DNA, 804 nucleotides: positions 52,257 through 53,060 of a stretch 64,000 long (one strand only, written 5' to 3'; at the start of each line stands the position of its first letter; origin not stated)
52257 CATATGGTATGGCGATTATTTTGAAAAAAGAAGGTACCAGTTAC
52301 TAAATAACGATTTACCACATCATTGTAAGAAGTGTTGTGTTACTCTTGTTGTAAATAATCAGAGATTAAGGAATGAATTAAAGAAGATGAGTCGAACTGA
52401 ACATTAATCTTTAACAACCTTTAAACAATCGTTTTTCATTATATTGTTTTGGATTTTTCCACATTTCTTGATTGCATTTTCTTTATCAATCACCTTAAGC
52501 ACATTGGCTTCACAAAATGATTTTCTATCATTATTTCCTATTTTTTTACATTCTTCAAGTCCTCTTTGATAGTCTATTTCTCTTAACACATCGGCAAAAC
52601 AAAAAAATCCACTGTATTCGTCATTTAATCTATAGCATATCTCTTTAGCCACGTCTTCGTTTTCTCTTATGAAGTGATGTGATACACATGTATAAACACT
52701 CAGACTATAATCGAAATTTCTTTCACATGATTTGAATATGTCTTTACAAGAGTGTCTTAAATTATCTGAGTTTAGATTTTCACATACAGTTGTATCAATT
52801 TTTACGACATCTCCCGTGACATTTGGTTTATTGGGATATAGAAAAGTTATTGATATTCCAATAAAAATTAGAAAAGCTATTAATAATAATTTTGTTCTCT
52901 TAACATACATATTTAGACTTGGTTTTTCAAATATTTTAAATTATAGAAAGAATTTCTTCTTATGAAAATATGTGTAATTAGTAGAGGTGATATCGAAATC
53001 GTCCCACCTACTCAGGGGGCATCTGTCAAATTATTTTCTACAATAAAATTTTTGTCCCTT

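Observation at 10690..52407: Hyper-expanded tandem array of 27 intact radical SAM / SPASM-Twitch-type paralogs inside a surface-glycan island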

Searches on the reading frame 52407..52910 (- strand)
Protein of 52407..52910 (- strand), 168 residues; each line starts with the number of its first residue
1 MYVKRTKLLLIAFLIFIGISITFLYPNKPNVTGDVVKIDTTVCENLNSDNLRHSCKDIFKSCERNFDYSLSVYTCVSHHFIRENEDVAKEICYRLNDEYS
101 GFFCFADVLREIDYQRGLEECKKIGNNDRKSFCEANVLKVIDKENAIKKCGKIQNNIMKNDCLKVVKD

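Call 8: search_protein_families(library=pfam, proteins=[window:52407-52910:-], max_evalue=0.001)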
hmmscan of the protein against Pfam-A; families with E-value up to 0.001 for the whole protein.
window:52407-52910:- (168 aa): 0 families

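Call 24: search_protein_families(library=ncbifam, proteins=[window:52407-52910:-], max_evalue=0.00001)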
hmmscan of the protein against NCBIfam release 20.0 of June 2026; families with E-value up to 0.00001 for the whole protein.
window:52407-52910:- (168 aa): 0 families

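Call 60: search_protein_families(library=pfam, proteins=[window:52407-52910:-], max_evalue=0.01)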
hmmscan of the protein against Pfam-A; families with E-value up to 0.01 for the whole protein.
window:52407-52910:- (168 aa): 0 families
